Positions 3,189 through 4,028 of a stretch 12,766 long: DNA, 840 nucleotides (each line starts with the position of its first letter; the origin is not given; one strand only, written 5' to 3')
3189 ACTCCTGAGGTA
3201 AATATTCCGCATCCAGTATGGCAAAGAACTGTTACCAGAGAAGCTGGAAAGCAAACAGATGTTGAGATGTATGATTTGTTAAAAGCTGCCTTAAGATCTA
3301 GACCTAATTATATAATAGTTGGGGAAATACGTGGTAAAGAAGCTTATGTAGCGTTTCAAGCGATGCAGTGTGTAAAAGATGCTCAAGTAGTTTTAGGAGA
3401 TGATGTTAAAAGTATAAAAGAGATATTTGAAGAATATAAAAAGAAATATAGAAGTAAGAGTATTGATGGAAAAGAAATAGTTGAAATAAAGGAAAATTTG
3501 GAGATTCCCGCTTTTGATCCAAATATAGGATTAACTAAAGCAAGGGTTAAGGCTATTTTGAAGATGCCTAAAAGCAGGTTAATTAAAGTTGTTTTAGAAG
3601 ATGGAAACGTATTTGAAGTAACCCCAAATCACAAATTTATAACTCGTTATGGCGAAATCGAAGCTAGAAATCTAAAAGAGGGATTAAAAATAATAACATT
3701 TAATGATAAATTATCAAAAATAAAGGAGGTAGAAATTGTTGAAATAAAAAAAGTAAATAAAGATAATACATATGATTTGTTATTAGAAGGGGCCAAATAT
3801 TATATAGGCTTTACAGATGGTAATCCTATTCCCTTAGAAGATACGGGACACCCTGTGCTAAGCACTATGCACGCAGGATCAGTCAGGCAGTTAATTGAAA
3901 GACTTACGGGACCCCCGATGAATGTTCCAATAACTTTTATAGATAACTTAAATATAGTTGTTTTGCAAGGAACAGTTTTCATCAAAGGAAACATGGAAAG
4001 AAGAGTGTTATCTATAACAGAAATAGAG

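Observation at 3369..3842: Intein 2 lacks the canonical C-terminal His-Asn: block G reads ............ followed by Thr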

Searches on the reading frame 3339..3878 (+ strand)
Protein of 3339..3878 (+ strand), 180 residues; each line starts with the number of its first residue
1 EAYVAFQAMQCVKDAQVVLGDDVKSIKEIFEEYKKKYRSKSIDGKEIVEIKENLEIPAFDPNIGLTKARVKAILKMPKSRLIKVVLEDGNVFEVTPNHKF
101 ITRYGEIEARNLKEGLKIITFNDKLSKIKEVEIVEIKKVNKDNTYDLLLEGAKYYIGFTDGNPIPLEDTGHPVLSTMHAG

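Call 3: search_protein_families(library=pfam, proteins=[window:3369-3842:+], max_evalue=0.1)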
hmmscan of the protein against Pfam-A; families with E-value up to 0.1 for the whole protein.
window:3369-3842:+ (158 aa): 1 family
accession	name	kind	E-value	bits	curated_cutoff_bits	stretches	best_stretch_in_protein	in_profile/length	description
PF14890.11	Intein_splicing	-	1.6e-06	28.5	35.8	1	8-132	2-114/155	Intein splicing domain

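Call 4: search_protein_families(library=ncbifam, proteins=[window:3369-3842:+], max_evalue=0.1)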
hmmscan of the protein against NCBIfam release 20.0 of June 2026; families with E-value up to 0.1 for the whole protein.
window:3369-3842:+ (158 aa): 8 families
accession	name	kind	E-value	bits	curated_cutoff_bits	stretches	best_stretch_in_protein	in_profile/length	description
TIGR01445.1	intein_Nterm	domain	1.1e-09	39.2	24.5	1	3-92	4-83/83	intein N-terminal splicing region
NF011418.0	PRK14845.1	equivalog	4.2e-07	28.1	756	1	5-125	29-150/1049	translation initiation factor IF-2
NF052663.1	RtcB_rel_intein2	exception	4.4e-07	29.1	1050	1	32-117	93-179/626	intein-containing RctB family protein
NF011302.0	PRK14714.1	equivalog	6.1e-07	27.4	1791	1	21-140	958-1084/1350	DNA-directed DNA polymerase II large subunit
NF011491.0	PRK14898.1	equivalog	8.7e-06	24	783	1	14-137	94-220/860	DNA-directed RNA polymerase subunit A''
NF038162.1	RtcB_rel_intein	exception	0.0023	16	1150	1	57-111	135-190/961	intein-containing RtcB family protein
NF006284.1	PRK08456.1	equivalog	0.0029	16.8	380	0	14-46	98-130/252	flagellar motor stator protein MotA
NF041536.1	ArsM_DUF2284_UU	exception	0.035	12.4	575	1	11-58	332-377/459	arsenite methyltransferase/DUF2284 domain selenoprotein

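Call 5: find_homologous_proteins(query=window:3369-3842:+, max_evalue=0.001)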
Query window:3369-3842:+: 265 candidates shared short words with the query, none scored E <= 0.001.

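Call 6: search_solved_structures(query=window:3369-3842:+, max_evalue=10, show_alignments=3)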
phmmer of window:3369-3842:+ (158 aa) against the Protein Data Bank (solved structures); distinct sequences matched with E-value up to 10: 19.
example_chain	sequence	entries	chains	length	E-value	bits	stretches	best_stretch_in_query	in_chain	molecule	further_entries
4o1s_A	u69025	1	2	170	0.00011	25.7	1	14-138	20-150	V-type ATP synthase alpha chain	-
3ifj_A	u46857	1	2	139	0.0057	20.1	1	74-141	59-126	Endonuclease PI-MtuI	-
6qaz_A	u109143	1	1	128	0.0067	19.8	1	63-126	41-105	cyanophage-like gp41-1 intein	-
2in0_A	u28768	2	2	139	0.016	18.7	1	73-141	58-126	Endonuclease PI-MtuI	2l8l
5k08_A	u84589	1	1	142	0.016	18.6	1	73-141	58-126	RecA mini intein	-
5i0a_A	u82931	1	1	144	0.017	18.5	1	73-141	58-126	Intein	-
2in9_A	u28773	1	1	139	0.021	18.3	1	74-141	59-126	Endonuclease PI-MtuI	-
3igd_A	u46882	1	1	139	0.023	18.1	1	74-141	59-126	Endonuclease PI-MtuI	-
2lcj_A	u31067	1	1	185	0.026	17.9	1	40-133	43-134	Pab polC intein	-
4e2u_A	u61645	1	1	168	0.039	17.3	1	13-141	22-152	Pho radA intein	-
6riz_A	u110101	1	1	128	0.044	17.2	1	63-125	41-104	gp41-1 intein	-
5o9i_A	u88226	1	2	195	0.073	16.5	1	14-92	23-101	Transcription initiation factor IIB,Transcription initiation factor IIB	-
2keq_A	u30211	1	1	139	0.092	16.1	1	68-140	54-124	DNA polymerase III alpha subunit, Nucleic acid binding OB-fold tRNA/helicase-type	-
4kl5_A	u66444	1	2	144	0.096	16.1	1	68-140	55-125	DNA polymerase III, alpha subunit, Nucleic acid binding, OB-fold, tRNA/helicase-type chime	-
2in8_A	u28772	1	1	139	0.14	15.5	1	75-140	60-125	Endonuclease PI-MtuI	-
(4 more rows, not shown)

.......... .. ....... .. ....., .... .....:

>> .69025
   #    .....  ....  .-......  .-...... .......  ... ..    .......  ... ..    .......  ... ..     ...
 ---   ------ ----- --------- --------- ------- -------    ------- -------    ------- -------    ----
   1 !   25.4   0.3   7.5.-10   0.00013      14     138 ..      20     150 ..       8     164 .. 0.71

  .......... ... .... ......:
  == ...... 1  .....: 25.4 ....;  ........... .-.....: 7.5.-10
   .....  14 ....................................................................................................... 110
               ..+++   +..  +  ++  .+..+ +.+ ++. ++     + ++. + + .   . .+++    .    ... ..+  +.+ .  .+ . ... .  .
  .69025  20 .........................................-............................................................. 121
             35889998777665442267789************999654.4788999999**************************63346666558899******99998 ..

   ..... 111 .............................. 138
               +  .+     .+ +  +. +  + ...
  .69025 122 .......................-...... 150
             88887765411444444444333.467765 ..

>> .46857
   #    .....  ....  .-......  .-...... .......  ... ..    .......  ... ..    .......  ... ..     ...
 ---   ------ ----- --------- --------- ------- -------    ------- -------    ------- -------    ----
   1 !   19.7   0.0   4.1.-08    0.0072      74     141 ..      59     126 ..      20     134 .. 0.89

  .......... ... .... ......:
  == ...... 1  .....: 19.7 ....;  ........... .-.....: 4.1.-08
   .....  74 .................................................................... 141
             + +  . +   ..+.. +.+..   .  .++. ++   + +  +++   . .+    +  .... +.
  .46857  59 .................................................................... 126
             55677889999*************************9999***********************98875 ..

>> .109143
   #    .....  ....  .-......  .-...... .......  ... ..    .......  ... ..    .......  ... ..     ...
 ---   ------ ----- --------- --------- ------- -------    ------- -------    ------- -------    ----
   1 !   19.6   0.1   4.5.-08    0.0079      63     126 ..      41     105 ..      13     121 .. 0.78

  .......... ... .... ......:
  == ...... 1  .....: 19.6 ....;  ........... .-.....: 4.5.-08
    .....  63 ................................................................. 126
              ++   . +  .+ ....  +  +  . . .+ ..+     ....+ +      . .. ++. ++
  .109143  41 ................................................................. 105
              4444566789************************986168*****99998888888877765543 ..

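Call 15: predict_structure(protein=window:3339-3878:+)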
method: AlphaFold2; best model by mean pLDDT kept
length: 180 residues; sequences in the alignment: 1
mean_pLDDT: 40.3   pTM: 0.35
mean pLDDT of the five models: 40.3, 38.8, 36.5, 34.7, 27.9
residues with pLDDT >= 90: 0; 70-90: 0; 50-70: 40; < 50: 140
segments of 3 or more residues with pLDDT < 50: 1-27, 39-78, 97-106, 108-127, 136-140, 143-180
pLDDT, mean of each block of 10 residues (from residue 1): 29 31 44 53 40 35 32 45 58 52 45 39 46 49 44 34 27 22
secondary structure, 60 per line:
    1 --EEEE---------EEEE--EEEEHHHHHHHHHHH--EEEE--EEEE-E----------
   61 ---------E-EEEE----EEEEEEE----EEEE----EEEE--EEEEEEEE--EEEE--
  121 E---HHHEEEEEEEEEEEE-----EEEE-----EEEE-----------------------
elements in order: E3-6 E16-19 E22-25 H26-36 E39-42 E45-48 E72-75 E80-86 E91-94 E99-102 E105-112 E115-118 E128-139 E145-148 E154-157

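Call 16: find_related_loci(query=window:3369-3842:+, collection=genome_contigs, flank=6000)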
Query window:3369-3842:+ (158 aa) in genome_contigs; peptide patterns used: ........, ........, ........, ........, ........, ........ (x = any residue, [..] = any of these).
406 stretches matched a pattern; 2 encode a relative of the query (tblastn E <= 1e-3); 2 distinct loci.
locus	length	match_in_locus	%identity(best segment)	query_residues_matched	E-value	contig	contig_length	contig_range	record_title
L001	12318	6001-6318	70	1-107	1e-45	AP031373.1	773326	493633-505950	Nanoarchaeota archaeon YN1 DNA, complete genome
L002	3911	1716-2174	48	1-143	4e-37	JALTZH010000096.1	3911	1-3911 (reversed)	MAG: archaeon isolate S141_metabat2_scaf2bin.124 S141_NODE_28307_length_3911_cov_4.127643, whole genome shotgun sequence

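Call 19: search_protein_representatives(protein=window:3369-3842:+)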
Query: 158 residues. Proteins with E-value up to 0.001 (for the whole library): 107; up to 1e-10: 5; up to 1e-30: 2. The best 107 are listed.
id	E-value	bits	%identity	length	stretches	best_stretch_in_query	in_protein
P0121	4.5e-59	215.2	70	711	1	1-158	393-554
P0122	8.2e-42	159.2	64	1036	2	1-108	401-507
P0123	1.3e-30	122.8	49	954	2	1-122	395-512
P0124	8.7e-26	107.2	51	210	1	1-104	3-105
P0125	1.0e-12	64.8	38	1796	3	69-118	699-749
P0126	3.9e-10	56.3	34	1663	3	66-119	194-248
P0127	4.4e-10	56.2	37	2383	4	71-112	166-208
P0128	4.5e-10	56.2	25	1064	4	43-113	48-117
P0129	1.7e-09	54.3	42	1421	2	35-120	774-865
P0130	2.3e-09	53.8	30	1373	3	60-140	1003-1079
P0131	3.0e-09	53.5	35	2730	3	70-127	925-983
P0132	6.1e-09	52.5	34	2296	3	66-123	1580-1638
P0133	7.1e-09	52.3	40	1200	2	1-94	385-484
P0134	7.2e-09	52.2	28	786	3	34-140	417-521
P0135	1.0e-08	51.8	38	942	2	1-113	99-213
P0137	3.5e-08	50.0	35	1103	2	1-107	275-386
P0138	3.9e-08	49.9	36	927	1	1-136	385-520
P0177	3.4e-05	40.3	35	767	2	3-104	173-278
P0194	1.2e-04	38.5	36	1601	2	1-92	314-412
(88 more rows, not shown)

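Call 42: find_homologous_proteins(query=A2, max_evalue=0.00001)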
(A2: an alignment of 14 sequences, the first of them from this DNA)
Query A2 (14 sequences): 2821 candidates shared short words with the query, none scored E <= 0.00001.

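Call 50: find_related_loci(query=A4, collection=metagenome_contigs, flank=3000)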
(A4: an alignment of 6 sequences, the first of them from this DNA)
Query A4 (158 aa) in metagenome_contigs; peptide patterns used: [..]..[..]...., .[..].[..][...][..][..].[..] (x = any residue, [..] = any of these).
139 stretches matched a pattern; 8 encode a relative of the query (tblastn E <= 1e-3); 8 distinct loci.
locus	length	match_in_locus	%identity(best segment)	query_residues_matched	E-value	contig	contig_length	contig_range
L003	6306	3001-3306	55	1-102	2e-33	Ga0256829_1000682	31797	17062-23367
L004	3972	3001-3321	50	1-107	7e-29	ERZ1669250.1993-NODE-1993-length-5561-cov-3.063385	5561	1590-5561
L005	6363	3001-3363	46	1-130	5e-28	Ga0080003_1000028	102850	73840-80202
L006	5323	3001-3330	36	1-107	2e-15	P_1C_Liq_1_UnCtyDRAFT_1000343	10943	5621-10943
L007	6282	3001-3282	37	33-117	2e-10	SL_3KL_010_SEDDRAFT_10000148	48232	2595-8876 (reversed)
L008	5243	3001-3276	29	33-115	8e-7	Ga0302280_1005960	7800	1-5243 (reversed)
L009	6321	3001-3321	32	33-131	5e-6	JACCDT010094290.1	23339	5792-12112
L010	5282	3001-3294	32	31-116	2e-5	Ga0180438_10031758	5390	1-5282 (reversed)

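Call 52: find_encoding_contigs(protein=P0121, flank=5000, max_places=4)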
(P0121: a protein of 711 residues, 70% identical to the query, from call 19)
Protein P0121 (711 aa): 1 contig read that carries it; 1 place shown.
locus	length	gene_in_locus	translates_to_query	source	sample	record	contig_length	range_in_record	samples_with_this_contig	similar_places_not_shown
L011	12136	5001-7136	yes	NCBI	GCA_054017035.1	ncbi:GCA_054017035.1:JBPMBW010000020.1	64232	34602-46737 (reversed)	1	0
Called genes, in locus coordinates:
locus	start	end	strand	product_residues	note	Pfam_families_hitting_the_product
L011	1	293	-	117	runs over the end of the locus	-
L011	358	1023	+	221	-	-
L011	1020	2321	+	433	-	PF00919:UPF0004, PF04055:Radical_SAM, PF01938:TRAM, PF18693:TRAM_2 (weak)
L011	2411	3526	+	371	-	PF04055:Radical_SAM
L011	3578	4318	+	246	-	PF05377:FlaC_arch, PF04659:Arch_fla_DE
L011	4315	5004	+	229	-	PF06745:ATPase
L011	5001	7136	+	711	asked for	PF00437:T2SSE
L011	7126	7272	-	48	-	-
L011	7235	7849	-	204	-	PF05559:DUF763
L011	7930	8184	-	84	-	PF05559:DUF763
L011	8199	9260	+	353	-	PF00437:T2SSE (faint), PF20703:nSTAND1 (weak), PF24389:ORC-CDC6-like (faint), PF01637:ATPase_2, PF13191:AAA_16 (weak), PF13173:AAA_14 (weak), PF13401:AAA_22, PF03965:Penicillinase_R (weak), +3 more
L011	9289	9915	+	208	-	PF00227:Proteasome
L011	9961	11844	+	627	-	PF17214:KH_TffA, PF23023:Anti-Pycsar_Apyc1, PF00753:Lactamase_B, PF12706:Lactamase_B_2 (weak), PF16661:Lactamase_B_6, PF10996:Beta-Casp, PF07521:RMMBL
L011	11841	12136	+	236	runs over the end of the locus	PF01163:RIO1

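Call 53: predict_structure(alignment_id=A3)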
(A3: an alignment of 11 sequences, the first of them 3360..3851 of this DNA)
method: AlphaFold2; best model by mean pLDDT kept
length: 164 residues; sequences in the alignment: 11
mean_pLDDT: 91.7   pTM: 0.85
mean pLDDT of the five models: 91.7, 91.4, 91.3, 90.7, 86.4
residues with pLDDT >= 90: 134; 70-90: 24; 50-70: 5; < 50: 1
segments of 3 or more residues with pLDDT < 50: none
pLDDT, mean of each block of 10 residues (from residue 1): 83 92 95 93 93 90 94 96 95 93 96 89 96 94 91 91 57
secondary structure, 60 per line:
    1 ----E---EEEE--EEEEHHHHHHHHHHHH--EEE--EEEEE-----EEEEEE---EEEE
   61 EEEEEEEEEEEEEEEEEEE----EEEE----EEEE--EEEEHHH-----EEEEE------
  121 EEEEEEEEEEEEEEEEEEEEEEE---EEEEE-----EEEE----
elements in order: E9-12 E15-18 H19-30 E33-35 E38-42 E48-53 E57-79 E84-87 E92-95 E98-101 E110-114 E121-143 E147-151 E157-160

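Call 56: fold_search(model_id=the predicted structure, library=pdb)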
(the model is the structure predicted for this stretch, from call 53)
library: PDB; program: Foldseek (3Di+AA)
matches with E <= 10: 276; with E <= 0.001: 71
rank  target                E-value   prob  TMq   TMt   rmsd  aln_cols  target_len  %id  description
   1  4e2t_A                7.0e-10  1.00  0.81  0.77   3.2       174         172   20  Crystal Structures of RadA intein from Pyrococcus horikoshii (released 2012-05-16)
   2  4o1s_A                8.1e-10  1.00  0.82  0.79   2.5       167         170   24  Crystal structure of TvoVMA intein (released 2014-03-19)
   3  6rpp                  8.1e-10  1.00  0.79  0.77   2.7       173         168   24  Crystal structure of PabCDC21-1 intein (released 2019-08-14)
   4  5o9i_B                1.0e-09  1.00  0.81  0.76   3.1       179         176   22  Crystal structure of transcription factor IIB Mvu mini-intein (released 2017-11-01)
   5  6rpq                  1.6e-09  1.00  0.83  0.56   2.3       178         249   26  Crystal structure of PhoCDC21-1 intein (released 2019-08-14)
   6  5o9i_A                2.4e-09  1.00  0.80  0.77   3.4       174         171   21  Crystal structure of transcription factor IIB Mvu mini-intein (released 2017-11-01)
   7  4e2u                  2.8e-09  1.00  0.83  0.82   2.5       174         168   18  Crystal Structures of RadAmin intein from Pyrococcus horikoshii (released 2012-05-16)
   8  4e2t_B                3.0e-09  1.00  0.80  0.78   3.8       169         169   20  Crystal Structures of RadA intein from Pyrococcus horikoshii (released 2012-05-16)
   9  2lqm_MODEL_1_A        6.9e-09  1.00  0.81  0.77   2.6       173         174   20  Solution Structures of RadA intein from Pyrococcus horikoshii (released 2012-05-16)
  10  5o9j_A                1.8e-08  1.00  0.62  0.57   7.2       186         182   18  Crystal structure of transcription factor IIB Mja mini-intein (released 2017-11-01)
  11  5o9j_B                2.0e-08  1.00  0.59  0.54   7.3       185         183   20  Crystal structure of transcription factor IIB Mja mini-intein (released 2017-11-01)
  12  6frh_A                3.2e-08  1.00  0.71  0.73   3.7       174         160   17  Crystal structure of Ssp DnaB Mini-Intein variant M86 (released 2019-01-30)
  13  9hth_B                5.0e-08  1.00  0.79  0.76   3.1       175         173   16  Crystal structure of the fused, cysteine-less Aes123 PolB1 split intein (with S1A, N159A mutations) (released 2025-05-07)
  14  3ifj_A                5.3e-08  1.00  0.72  0.84   2.4       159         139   16  Crystal structure of Mtu recA intein, splicing domain (released 2009-10-06)
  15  6frh_B                5.6e-08  1.00  0.71  0.77   3.8       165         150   18  Crystal structure of Ssp DnaB Mini-Intein variant M86 (released 2019-01-30)
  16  7oec                  5.8e-08  1.00  0.80  0.78   2.6       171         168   18  Crystal structure of an intein from a hyperthermophile (released 2021-05-26)
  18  5bkh                  9.1e-08  1.00  0.43  0.42  16.4       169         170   18  The splicing activity and an alternative domain-swapped structure of the Pyrococcus horikoshii PolII mini-intein (released 2021-08-11)
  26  2lwy_MODEL_1_A        3.3e-07  1.00  0.68  0.79   2.8       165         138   14  Solution Structure of Bacterial Intein-Like domain from Clostridium thermocellum (released 2013-05-08)
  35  2lcj_MODEL_1_A        2.4e-06  1.00  0.73  0.65   5.4       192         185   18  Solution NMR structure of Pab PolII Intein (released 2011-09-21)
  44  6y75_A                4.9e-06  1.00  0.63  0.67   3.7       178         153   15  BIL2 domain from T.thermophila BUBL1 locus (C1A-N143A) (released 2021-02-03)
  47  6y75_B                6.9e-06  1.00  0.64  0.69   3.5       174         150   14  BIL2 domain from T.thermophila BUBL1 locus (C1A-N143A) (released 2021-02-03)
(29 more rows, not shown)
